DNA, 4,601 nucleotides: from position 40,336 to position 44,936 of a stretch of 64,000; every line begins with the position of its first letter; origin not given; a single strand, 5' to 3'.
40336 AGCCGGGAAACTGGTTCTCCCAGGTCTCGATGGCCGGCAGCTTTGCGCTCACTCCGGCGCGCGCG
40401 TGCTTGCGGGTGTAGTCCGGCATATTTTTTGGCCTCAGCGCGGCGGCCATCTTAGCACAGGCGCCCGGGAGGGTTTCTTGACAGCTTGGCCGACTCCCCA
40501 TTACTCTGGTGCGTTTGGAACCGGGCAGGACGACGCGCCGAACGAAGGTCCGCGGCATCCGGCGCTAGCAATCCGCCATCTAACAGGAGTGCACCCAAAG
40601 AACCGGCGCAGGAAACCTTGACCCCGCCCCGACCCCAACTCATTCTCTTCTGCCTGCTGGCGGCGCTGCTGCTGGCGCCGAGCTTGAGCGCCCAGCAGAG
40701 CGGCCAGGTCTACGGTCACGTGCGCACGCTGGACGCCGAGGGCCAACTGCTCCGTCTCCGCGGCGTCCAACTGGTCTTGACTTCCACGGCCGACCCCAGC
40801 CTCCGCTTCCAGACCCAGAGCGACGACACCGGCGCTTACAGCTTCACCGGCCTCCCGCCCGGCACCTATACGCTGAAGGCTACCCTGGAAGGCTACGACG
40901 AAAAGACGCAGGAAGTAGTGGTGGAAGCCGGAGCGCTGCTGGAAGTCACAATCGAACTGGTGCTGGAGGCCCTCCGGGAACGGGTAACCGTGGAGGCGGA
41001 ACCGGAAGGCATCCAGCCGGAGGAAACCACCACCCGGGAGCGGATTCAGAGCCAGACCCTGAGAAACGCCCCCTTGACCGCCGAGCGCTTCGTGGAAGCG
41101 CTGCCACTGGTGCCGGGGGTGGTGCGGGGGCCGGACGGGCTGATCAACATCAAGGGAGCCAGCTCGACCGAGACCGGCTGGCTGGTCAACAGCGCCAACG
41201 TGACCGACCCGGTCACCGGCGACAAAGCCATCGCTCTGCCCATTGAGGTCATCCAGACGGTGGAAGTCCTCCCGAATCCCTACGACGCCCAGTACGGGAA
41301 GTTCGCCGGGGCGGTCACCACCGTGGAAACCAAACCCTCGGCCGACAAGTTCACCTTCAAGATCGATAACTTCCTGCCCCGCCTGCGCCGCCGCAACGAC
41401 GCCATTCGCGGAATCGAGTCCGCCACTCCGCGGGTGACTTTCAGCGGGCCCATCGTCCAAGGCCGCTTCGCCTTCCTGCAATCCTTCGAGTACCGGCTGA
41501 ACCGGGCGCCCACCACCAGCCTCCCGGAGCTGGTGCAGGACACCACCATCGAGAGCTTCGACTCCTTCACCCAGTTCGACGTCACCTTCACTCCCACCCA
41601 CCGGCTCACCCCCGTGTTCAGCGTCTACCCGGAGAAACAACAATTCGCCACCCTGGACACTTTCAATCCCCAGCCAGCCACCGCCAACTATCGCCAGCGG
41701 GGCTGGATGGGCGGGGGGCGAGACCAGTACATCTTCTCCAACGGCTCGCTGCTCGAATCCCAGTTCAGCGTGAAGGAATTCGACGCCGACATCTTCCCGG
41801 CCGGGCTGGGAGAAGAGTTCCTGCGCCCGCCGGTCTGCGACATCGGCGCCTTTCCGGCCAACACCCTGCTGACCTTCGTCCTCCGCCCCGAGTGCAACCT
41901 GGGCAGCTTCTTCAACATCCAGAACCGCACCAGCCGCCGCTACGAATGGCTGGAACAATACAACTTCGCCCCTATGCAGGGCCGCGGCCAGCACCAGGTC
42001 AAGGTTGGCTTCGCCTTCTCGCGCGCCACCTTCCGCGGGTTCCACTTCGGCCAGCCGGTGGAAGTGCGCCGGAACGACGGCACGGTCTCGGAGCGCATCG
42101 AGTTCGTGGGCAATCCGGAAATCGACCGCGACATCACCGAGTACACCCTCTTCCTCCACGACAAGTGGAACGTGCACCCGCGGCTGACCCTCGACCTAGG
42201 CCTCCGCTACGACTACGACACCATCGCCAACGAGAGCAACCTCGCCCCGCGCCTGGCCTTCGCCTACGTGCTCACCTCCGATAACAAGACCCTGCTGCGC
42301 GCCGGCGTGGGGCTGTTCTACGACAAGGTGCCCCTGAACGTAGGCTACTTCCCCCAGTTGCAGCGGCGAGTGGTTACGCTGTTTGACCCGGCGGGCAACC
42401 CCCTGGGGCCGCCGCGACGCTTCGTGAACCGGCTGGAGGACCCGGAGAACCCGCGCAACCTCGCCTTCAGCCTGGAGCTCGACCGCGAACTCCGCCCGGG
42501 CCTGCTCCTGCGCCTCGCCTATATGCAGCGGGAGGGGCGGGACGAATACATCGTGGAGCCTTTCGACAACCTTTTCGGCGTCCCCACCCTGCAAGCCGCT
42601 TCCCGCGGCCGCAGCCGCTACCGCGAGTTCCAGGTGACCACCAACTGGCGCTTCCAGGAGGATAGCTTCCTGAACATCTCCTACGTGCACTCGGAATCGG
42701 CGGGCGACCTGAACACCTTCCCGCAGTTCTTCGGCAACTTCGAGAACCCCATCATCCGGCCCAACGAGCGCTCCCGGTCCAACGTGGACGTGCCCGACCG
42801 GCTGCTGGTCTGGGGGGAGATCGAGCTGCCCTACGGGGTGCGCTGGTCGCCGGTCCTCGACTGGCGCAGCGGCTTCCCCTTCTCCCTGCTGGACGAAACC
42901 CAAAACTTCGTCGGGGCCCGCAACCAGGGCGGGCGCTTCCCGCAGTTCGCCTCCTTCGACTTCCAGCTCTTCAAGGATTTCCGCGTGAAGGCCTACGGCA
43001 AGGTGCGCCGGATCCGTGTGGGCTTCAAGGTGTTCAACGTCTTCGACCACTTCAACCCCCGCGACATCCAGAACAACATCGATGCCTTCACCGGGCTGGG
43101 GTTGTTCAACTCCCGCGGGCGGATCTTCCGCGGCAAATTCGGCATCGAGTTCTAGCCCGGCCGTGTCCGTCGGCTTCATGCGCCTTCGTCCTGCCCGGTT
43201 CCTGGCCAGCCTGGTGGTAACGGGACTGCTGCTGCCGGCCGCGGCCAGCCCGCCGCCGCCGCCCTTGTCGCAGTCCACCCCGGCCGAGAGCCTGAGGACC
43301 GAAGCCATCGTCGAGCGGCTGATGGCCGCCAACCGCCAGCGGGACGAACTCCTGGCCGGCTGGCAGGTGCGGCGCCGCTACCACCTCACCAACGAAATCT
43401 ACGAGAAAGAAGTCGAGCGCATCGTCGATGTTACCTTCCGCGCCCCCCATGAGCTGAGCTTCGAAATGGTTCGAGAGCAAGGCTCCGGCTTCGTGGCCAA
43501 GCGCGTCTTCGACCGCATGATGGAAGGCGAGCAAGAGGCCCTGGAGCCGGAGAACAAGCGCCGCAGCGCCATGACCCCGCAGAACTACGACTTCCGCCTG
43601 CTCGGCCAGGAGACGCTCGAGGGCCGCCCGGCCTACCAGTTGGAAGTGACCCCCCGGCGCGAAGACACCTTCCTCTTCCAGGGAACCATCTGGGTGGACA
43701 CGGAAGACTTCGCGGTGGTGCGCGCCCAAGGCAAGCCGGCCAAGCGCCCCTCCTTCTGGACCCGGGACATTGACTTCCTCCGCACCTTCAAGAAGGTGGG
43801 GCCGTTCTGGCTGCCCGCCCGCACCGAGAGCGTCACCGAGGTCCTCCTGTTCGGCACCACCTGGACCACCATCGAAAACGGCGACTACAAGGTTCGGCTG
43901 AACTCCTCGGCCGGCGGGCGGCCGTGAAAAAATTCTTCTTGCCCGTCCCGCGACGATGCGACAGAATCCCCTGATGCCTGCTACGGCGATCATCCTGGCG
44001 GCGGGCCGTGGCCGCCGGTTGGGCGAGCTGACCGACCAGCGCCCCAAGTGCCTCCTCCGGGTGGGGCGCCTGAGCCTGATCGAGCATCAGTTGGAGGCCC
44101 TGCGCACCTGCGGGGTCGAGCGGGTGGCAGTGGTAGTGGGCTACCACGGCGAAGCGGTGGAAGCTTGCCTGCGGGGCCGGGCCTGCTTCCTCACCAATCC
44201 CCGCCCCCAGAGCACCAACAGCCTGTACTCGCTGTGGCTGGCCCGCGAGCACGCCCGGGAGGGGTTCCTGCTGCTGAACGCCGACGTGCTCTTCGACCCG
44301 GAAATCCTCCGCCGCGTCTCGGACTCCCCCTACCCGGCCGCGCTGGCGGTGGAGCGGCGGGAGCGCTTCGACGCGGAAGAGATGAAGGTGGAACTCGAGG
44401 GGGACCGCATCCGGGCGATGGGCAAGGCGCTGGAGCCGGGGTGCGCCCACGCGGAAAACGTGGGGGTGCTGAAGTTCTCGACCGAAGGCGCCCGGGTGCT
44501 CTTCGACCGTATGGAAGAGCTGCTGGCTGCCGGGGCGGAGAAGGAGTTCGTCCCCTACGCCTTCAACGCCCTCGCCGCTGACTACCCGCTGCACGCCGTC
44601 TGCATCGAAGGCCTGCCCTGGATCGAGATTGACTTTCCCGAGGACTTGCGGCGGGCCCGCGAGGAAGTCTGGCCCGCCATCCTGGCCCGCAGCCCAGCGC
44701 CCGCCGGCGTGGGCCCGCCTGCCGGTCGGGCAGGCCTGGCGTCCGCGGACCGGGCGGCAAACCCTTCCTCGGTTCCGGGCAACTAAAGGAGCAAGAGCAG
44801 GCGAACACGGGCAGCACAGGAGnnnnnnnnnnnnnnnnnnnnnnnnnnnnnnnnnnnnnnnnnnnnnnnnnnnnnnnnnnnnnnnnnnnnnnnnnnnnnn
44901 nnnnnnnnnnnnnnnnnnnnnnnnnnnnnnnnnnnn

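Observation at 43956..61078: PepM-type head-group cluster with four nucleotidyltransferase-like domains and no aminotransferase or dehydrogenase step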

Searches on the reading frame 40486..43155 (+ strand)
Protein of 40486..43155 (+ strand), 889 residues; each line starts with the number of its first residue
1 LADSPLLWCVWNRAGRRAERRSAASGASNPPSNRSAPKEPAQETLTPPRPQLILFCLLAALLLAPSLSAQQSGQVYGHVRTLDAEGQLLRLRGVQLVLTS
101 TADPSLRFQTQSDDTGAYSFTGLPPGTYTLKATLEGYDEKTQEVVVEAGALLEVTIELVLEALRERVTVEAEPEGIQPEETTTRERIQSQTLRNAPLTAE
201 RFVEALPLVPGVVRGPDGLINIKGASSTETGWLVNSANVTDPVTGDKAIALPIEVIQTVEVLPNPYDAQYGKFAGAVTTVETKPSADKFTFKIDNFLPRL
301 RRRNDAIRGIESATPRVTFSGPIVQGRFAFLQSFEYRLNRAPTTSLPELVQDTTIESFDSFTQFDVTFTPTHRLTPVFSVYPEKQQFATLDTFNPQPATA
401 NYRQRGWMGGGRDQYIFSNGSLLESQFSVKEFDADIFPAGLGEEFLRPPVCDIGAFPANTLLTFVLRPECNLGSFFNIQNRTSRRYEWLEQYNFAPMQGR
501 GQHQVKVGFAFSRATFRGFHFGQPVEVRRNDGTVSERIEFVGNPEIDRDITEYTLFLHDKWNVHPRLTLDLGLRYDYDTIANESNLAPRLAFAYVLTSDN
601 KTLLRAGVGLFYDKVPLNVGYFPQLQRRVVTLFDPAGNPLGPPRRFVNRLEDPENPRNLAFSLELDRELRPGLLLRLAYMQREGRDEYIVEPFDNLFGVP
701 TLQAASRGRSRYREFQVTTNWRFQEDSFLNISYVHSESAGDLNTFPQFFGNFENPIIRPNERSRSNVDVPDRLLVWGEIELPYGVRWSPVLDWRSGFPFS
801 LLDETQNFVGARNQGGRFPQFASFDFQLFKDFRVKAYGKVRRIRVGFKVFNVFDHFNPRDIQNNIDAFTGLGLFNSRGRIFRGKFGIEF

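Call 6: search_protein_families(library=pfam, proteins=[window:40486-43155:+], max_evalue=0.01)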
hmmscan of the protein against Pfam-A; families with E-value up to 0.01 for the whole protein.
window:40486-43155:+ (889 aa): 10 families
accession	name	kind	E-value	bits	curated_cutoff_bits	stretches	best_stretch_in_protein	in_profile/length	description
PF25183.1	OMP_b-brl_4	-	5e-30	105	30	2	582-785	434-681/838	Outer membrane beta barrel domain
PF13620.12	CarboxypepD_reg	-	1.1e-12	48.6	32.3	1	91-158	14-81/82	Carboxypeptidase regulatory-like domain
PF00593.30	TonB_dep_Rec_b-barrel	-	3.9e-09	37.3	27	1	399-852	55-436/436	TonB dependent receptor-like, beta-barrel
PF13715.12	CarbopepD_reg_2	-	1.2e-07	32.1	32.2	1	106-162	24-80/88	CarboxypepD_reg-like domain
PF17802.7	SpaA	-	1.5e-05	25.5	23.1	1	90-156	15-87/91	Prealbumin-like fold domain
PF07715.20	Plug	-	1.9e-05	25.5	23.9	1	183-275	8-104/107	TonB-dependent Receptor Plug Domain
PF17210.9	SdrD_B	-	0.00019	22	29.7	1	92-134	25-66/112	SdrD B-like domain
PF14686.12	fn3_3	-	0.0056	16.9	24.4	0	105-150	24-71/75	Polysaccharide lyase family 4, domain II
PF08075.16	NOPS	-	0.006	17.2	27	0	788-827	7-46/52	NOPS (NUC059) domain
PF08308.17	PEGA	-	0.0097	16.2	20.8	0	121-159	30-68/71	PEGA domain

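Call 26: search_protein_families(library=ncbifam, proteins=[window:40486-43155:+], max_evalue=0.00001)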
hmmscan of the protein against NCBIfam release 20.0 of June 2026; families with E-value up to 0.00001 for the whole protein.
window:40486-43155:+ (889 aa): 2 families
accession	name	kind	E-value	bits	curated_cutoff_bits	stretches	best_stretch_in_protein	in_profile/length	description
NF052345.1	S_layer_anammox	exception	2.8e-07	28.3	1400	1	64-191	1303-1424/1596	Kustd1514 family S-layer glycoprotein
NF049945.1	TonB_dep_FCYXU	equivalog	2.3e-06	26.5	825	0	551-582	381-412/697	TonB-dependent receptor, FCYXU motif-type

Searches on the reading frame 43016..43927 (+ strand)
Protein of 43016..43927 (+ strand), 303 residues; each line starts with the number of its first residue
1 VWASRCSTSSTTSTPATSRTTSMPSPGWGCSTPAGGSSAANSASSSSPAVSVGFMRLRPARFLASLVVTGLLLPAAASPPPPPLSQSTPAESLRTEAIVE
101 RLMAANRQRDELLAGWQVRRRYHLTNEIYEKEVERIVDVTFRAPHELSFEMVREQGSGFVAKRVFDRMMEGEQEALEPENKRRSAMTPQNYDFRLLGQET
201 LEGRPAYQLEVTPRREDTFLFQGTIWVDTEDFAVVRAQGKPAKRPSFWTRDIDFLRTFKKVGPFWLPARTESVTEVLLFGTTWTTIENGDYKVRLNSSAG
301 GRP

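Call 6: search_protein_families(library=pfam, proteins=[window:43016-43927:+], max_evalue=0.01)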
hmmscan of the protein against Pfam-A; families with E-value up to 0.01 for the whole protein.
window:43016-43927:+ (303 aa): 3 families
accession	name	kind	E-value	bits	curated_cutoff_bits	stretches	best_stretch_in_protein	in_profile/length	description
PF18939.6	DUF5686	-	1.6e-05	24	39.2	1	189-281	126-221/669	Family of unknown function (DUF5686)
PF17131.11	LolA_like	-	2.2e-05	24.6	30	1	187-239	67-120/184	Outer membrane lipoprotein-sorting protein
PF03888.20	MucB_RseB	-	0.00051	20.1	22.3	1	179-237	89-145/178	MucB/RseB N-terminal domain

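Call 8: search_protein_families(library=ncbifam, proteins=[window:43016-43927:+], max_evalue=0.01)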
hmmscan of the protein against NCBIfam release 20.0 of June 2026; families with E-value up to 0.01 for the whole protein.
window:43016-43927:+ (303 aa): 0 families

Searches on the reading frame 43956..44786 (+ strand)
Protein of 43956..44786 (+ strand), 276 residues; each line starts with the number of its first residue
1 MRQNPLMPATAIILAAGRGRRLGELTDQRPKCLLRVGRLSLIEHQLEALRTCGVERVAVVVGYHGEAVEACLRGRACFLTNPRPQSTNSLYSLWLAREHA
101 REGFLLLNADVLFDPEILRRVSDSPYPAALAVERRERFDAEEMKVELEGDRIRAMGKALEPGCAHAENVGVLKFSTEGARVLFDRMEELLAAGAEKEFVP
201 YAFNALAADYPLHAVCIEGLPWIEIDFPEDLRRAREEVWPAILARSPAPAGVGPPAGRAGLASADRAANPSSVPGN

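Call 5: search_protein_families(library=pfam, proteins=[window:43956-44786:+], max_evalue=0.01)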
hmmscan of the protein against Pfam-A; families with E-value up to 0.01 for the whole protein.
window:43956-44786:+ (276 aa): 3 families
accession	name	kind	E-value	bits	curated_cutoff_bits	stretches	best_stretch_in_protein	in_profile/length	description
PF12804.13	NTP_transf_3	-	1.1e-19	71.7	27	1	11-137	1-127/160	MobA-like NTP transferase domain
PF00483.29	NTP_transferase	-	2.7e-09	37.4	21.2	1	11-117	2-117/245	Nucleotidyl transferase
PF01128.25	IspD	-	0.0012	19.1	27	1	11-64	3-54/221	2-C-methyl-D-erythritol 4-phosphate cytidylyltransferase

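Call 7: search_protein_families(library=ncbifam, proteins=[window:43956-44786:+], max_evalue=0.01)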
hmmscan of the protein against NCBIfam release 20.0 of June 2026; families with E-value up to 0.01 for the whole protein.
window:43956-44786:+ (276 aa): 32 families (the best 25 are shown)
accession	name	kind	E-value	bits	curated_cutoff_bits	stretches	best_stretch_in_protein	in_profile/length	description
NF041135.1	IPPtranDIPPsyn_Thcocales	equivalog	4.8e-23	81.8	580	1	10-238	2-217/419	bifunctional L-myo-inositol-1-phosphate cytidylyltransferase/CDP-L-myo-inositol myo-inositolphosphotransferase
TIGR03992.1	Arch_glmU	subfamily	7.1e-22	77.8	292.1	1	10-240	2-229/393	bifunctional sugar-1-phosphate nucleotidylyltransferase/acetyltransferase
NF041313.1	UDPGP_AglF_Halo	equivalog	5.7e-18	65.2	400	1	10-234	2-230/234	UTP--glucose-1-phosphate uridylyltransferase AglF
NF045761.1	NAMPUrTaseMurU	equivalog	1.4e-14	54.5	250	1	11-74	3-66/226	N-acetylmuramate alpha-1-phosphate uridylyltransferase MurU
NF038362.1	Sden_1164_fam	equivalog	2.8e-14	53.2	300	1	10-160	3-165/266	Sden_1164 family protein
NF045697.1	MurNAcPUrMurU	equivalog_domain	6.5e-11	42.1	370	1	12-77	1-66/229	N-acetylmuramate alpha-1-phosphate uridylyltransferase MurU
NF045665.1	NTPtran_DVU1551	equivalog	1.9e-10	40.3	315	1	10-85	2-73/359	DVU_1551 family NTP transferase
NF041173.1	Sug_nt_acttase_Thmprot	equivalog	5.2e-10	38.8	600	1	11-230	3-219/405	bifunctional sugar-1-phosphate nucleotidylyltransferase/acetyltransferase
NF010933.0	PRK14353.1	equivalog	5.9e-09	35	505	1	8-73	5-67/453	bifunctional UDP-N-acetylglucosamine diphosphorylase/glucosamine-1-phosphate N-acetyltransferase GlmU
TIGR01173.1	glmU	equivalog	7.2e-09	35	366.85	1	10-123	2-115/452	bifunctional UDP-N-acetylglucosamine diphosphorylase/glucosamine-1-phosphate N-acetyltransferase GlmU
NF010940.0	PRK14360.1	equivalog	3.6e-08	32.4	602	1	12-111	5-104/452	bifunctional UDP-N-acetylglucosamine diphosphorylase/glucosamine-1-phosphate N-acetyltransferase GlmU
NF010934.1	PRK14354.1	equivalog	3.7e-08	32.3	450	1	11-77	2-65/447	bifunctional UDP-N-acetylglucosamine diphosphorylase/glucosamine-1-phosphate N-acetyltransferase GlmU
NF010932.0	PRK14352.1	equivalog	6.8e-08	31.6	611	1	8-73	6-68/488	bifunctional UDP-N-acetylglucosamine diphosphorylase/glucosamine-1-phosphate N-acetyltransferase GlmU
TIGR01208.1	rmlA_long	equivalog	1.4e-07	30.7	320.25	1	11-73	2-65/353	glucose-1-phosphate thymidylyltransferase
TIGR03310.1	matur_MocA_YgfJ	equivalog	3.1e-07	30.5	186.45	1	11-121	2-111/188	molybdenum cofactor cytidylyltransferase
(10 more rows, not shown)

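Call 46: search_solved_structures(query=window:43956-44786:+, show_alignments=1, max_evalue=0.0001)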
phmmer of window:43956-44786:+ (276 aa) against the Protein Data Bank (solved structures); distinct sequences matched with E-value up to 0.0001: 17.
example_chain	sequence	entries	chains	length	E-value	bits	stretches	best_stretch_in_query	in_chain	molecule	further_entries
1jyk_A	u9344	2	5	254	1.6e-12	50.9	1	10-114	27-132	CTP:phosphocholine Cytidylyltransferase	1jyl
2xme_A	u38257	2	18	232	1.8e-11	47.4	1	10-235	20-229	CTP-INOSITOL-1-PHOSPHATE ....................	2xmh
4mnd_A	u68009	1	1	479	5.3e-11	45.9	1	10-240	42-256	CTP L-myo-inositol-1-phosphate cytidylyltransferase/CDP-L-myo-inositol myo-inositolphospho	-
6pd1_A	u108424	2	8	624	1.2e-10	44.7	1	10-244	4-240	Nucleotidyl transferase/aminotransferase, class V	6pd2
4jd0_A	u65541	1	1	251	6.7e-10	42.3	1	10-162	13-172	Nucleotidyl transferase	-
5z09_A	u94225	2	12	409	5.5e-09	39.3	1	11-228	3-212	Dual sugar-1-phosphate nucleotidylyltransferase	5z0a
2ggo_A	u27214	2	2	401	2.4e-08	37.2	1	11-72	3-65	401aa long hypothetical glucose-1-phosphate thymidylyltransferase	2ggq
8hhd_A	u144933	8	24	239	2.5e-08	37.1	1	10-124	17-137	Nucleotidyl transferase | N-acetylmuramate alpha-1-phosphate uridylyltransferase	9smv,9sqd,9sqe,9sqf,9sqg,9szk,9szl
7x8j_A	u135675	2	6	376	8.4e-07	32.1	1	10-254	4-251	Mannose-1-phosphate guanylyltransferase 1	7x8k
8yre_D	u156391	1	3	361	1.1e-06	31.7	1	11-254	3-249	Mannose-1-phosphate guanylyltransferase 1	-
7whr_B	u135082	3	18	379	1.5e-06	31.3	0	10-70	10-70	Nucleotidyl transferase family protein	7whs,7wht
1g95_A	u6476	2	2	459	3.5e-06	30.1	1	10-87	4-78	N-ACETYLGLUCOSAMINE-1-PHOSPHATE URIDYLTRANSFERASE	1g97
9dqf_A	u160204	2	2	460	3.6e-06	30.1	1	7-101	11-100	Bifunctional protein GlmU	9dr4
1hm0_A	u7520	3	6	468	4.3e-06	29.8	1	11-87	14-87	N-ACETYLGLUCOSAMINE 1-PHOSPHATE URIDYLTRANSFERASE | UDP-N-ACETYLGLUCOSAMINE-1-PHOSPHATE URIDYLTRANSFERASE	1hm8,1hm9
4y7t_A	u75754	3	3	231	6e-06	29.3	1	11-116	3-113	Nucleotidyl transferase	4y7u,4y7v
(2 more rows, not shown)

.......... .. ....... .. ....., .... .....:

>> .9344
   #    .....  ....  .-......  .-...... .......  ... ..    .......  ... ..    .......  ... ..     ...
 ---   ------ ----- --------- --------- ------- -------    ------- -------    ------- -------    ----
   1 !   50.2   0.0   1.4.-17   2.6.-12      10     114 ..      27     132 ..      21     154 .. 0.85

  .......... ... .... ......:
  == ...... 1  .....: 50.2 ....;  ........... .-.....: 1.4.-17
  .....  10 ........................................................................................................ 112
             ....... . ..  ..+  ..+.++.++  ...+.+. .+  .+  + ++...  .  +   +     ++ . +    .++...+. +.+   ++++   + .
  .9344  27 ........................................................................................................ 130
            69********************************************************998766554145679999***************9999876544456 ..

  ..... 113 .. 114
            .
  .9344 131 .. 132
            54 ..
